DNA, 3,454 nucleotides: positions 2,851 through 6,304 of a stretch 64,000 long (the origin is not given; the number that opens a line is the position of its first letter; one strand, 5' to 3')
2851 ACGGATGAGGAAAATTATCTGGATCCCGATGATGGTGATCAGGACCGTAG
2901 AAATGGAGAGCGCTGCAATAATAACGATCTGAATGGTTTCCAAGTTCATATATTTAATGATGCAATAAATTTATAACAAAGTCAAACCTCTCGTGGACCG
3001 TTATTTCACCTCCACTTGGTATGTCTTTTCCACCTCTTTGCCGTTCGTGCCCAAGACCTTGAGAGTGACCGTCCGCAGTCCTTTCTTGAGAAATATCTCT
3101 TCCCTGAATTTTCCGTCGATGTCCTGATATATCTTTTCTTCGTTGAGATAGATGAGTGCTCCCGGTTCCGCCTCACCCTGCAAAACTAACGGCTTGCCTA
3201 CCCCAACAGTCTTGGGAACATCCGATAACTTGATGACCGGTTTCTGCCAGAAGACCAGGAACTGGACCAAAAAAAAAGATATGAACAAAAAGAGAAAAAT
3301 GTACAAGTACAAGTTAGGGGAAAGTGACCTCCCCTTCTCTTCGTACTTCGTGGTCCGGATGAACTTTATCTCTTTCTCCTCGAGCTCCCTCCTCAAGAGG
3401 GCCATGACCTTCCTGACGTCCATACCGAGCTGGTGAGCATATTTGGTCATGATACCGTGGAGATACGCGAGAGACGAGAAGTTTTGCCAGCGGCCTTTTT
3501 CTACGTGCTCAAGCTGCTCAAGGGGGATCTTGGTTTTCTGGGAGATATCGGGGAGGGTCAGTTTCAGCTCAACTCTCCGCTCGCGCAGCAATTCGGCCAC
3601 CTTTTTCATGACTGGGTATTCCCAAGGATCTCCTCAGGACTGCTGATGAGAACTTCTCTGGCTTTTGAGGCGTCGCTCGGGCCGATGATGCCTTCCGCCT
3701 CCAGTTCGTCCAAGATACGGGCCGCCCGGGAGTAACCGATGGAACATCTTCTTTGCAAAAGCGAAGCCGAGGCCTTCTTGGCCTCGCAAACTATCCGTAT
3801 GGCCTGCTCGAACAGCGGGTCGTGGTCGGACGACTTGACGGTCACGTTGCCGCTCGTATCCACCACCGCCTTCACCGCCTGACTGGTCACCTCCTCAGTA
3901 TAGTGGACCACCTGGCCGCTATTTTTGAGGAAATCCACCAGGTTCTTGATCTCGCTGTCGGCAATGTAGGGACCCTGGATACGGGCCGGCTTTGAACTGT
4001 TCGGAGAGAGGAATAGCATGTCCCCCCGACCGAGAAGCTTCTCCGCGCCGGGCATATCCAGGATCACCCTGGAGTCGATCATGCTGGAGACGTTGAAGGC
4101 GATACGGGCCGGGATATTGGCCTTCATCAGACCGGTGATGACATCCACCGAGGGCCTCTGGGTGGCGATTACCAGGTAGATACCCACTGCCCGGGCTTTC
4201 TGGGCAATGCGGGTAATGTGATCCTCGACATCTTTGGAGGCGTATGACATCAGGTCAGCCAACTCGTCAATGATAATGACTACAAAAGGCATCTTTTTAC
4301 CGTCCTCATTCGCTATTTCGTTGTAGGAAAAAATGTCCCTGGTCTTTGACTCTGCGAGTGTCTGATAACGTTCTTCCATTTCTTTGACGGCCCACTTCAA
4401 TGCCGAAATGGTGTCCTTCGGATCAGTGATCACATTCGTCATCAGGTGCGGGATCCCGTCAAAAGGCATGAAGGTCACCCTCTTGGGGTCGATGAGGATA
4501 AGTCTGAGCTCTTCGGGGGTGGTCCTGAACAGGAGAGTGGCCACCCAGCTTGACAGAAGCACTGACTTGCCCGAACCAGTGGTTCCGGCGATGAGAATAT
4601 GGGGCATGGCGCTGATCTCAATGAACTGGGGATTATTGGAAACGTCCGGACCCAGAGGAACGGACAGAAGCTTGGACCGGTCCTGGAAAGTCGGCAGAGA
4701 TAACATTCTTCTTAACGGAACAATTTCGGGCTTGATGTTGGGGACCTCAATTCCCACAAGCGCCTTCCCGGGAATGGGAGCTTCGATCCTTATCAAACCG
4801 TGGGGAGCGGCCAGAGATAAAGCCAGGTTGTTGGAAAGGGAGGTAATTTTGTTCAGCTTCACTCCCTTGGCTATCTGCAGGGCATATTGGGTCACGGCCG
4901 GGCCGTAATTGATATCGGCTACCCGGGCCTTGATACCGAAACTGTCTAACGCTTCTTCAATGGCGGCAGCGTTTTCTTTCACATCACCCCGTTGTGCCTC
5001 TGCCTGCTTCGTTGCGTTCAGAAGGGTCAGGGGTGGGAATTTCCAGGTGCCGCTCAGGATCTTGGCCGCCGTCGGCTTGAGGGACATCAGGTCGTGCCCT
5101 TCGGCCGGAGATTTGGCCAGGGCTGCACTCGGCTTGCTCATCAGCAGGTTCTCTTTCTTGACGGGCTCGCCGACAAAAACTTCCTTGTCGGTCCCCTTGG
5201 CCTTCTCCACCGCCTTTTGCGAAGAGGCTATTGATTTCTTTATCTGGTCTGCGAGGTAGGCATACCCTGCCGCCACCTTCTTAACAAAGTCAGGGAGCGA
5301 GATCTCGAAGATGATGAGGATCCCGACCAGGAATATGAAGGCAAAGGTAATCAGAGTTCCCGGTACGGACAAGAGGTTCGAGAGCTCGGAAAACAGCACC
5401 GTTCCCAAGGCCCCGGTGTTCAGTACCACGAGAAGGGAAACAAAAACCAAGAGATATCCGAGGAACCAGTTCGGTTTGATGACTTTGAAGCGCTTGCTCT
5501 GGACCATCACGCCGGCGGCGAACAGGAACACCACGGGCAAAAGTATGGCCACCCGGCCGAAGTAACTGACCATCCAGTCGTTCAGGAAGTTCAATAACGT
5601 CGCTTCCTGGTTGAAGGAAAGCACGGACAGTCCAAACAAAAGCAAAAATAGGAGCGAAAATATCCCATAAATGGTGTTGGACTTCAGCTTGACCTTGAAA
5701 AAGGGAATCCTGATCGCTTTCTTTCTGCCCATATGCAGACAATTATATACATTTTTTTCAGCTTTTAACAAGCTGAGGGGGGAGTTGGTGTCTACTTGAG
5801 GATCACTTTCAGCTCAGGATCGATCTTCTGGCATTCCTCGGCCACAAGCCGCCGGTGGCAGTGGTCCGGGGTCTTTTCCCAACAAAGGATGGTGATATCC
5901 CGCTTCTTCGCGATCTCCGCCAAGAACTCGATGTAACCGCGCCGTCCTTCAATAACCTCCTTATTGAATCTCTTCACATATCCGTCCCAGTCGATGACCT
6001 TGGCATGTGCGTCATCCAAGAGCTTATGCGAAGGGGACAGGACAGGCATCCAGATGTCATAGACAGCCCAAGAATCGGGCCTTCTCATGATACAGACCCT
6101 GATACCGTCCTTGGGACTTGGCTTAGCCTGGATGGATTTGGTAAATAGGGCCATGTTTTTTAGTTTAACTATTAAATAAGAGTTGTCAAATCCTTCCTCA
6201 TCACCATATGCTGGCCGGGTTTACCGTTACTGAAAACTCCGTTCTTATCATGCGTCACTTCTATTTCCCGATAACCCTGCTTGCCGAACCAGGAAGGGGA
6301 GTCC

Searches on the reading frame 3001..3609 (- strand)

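Call 9: search_protein_families(library=pfam, proteins=[window:3001-3609:-], max_evalue=0.01)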
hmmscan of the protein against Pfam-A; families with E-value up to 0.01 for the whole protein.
window:3001-3609:- (202 aa): 2 families
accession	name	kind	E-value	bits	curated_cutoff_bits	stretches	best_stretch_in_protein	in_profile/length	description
PF13413.12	HTH_25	-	3.9e-15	55.9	24.6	1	7-67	1-61/62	Helix-turn-helix domain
PF12844.13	HTH_19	-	0.0017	18.7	30.2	1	6-64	2-54/64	Helix-turn-helix domain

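Call 10: search_protein_families(library=ncbifam, proteins=[window:3001-3609:-], max_evalue=0.01)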
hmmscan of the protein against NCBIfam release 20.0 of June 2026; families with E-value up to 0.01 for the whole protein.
window:3001-3609:- (202 aa): 1 family
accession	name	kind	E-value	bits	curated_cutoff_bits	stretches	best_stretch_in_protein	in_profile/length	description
NF041534.1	rodZ_Strepcoccus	equivalog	3.1e-11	43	375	1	2-121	4-125/275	cytoskeleton protein RodZ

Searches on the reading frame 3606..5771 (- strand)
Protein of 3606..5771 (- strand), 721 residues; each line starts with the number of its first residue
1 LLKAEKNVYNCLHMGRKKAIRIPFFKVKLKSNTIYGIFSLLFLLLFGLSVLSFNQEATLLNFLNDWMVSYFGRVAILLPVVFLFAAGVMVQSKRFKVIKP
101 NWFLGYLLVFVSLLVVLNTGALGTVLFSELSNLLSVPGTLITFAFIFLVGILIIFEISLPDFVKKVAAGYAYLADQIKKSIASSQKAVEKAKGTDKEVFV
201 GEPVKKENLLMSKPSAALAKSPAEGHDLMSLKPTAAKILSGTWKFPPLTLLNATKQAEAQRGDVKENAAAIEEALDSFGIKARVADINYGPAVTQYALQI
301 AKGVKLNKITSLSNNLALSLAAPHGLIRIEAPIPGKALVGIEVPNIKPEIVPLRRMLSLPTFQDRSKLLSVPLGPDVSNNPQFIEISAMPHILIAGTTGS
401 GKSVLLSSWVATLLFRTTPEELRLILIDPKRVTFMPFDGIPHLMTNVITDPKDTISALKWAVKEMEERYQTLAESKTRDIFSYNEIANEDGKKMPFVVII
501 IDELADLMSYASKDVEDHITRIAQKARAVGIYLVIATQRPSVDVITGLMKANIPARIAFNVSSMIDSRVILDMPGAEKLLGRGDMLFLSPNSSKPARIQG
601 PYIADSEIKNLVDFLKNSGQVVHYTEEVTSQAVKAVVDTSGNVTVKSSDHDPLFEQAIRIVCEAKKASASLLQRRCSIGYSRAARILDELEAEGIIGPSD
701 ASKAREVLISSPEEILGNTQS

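Call 9: search_protein_families(library=pfam, proteins=[window:3606-5771:-], max_evalue=0.01)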
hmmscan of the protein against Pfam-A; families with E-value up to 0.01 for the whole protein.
window:3606-5771:- (721 aa): 7 families
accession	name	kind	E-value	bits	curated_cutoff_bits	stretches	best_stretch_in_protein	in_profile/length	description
PF01580.24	FtsK_SpoIIIE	-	4.4e-55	187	24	1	353-542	2-221/221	FtsK/SpoIIIE family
PF17854.6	FtsK_alpha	-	3.9e-29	101.2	22.9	1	245-345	1-101/101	FtsK alpha domain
PF09397.16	FtsK_gamma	-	1.8e-26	92.1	30.6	1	649-709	2-62/63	Ftsk gamma domain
PF12846.13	AAA_10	-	0.0018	17.8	27.5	0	390-432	22-60/362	AAA-like domain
PF01935.23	DUF87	-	0.0027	18.3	23.2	0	390-429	24-60/220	Helicase HerA, central domain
PF05673.19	DUF815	-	0.0036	16.9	23.8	1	378-436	42-96/249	Protein of unknown function (DUF815)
PF00437.27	T2SSE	-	0.0056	15.8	24.9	1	391-414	144-167/370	Type II/IV secretion system protein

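Call 10: search_protein_families(library=ncbifam, proteins=[window:3606-5771:-], max_evalue=0.01)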
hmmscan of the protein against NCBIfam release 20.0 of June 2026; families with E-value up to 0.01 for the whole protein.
window:3606-5771:- (721 aa): 9 families
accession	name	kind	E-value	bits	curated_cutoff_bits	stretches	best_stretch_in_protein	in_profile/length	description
NF007615.0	PRK10263.1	equivalog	3.9e-124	415.8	1566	2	492-712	1137-1353/1355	DNA translocase FtsK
TIGR03924.1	T7SS_EccC_a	equivalog_domain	7.8e-32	110.8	509.15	1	366-603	421-669/673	type VII secretion protein EccCa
TIGR03928.1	T7_EssCb_Firm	equivalog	1.4e-28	99.2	778.4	1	367-580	444-662/1296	type VII secretion protein EssC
NF041214.1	plasmid_TraB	equivalog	3.6e-18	65.4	800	1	391-571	250-419/639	plasmid transfer protein TraB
TIGR03925.1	T7SS_EccC_b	equivalog_domain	1.1e-14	53.7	346.55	2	348-434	323-406/564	type VII secretion protein EccCb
TIGR03743.1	SXT_TraD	subfamily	4.2e-06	25.5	366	0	389-431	175-213/636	conjugative transfer system coupling protein TraD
NF053655.1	CedD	equivalog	0.00034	19.4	600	0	496-573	420-491/527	DNA-translocating ATPase CedD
NF041017.1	DNA_import_CedB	equivalog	0.00062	18.5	700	0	372-412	255-298/590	DNA import protein CedB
NF042944.1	HerA_antiphage_2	equivalog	0.003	16.4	850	0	506-541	444-477/576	anti-phage-associated helicase HerA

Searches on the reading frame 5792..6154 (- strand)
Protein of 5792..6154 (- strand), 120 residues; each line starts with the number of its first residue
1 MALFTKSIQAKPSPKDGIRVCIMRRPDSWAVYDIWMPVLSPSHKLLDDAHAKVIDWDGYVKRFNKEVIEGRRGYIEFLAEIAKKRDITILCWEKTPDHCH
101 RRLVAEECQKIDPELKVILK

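Call 9: search_protein_families(library=pfam, proteins=[window:5792-6154:-], max_evalue=0.01)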
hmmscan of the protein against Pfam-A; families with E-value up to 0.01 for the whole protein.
window:5792-6154:- (120 aa): 3 families
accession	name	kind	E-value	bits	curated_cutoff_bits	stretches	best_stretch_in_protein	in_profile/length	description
PF22751.1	DUF488-N3a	-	1.5e-21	77.4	27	1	4-107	2-113/118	Active DUF488-N3 subclade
PF04343.18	DUF488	-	1.6e-12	48.5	22.2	1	34-106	48-119/121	Domain of unknown function DUF488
PF22752.1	DUF488-N3i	-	3.9e-07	31.1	27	1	5-106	4-109/131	Inactive DUF488-N3 subclade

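Call 10: search_protein_families(library=ncbifam, proteins=[window:5792-6154:-], max_evalue=0.01)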
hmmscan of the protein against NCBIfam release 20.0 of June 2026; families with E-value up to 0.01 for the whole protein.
window:5792-6154:- (120 aa): 0 families
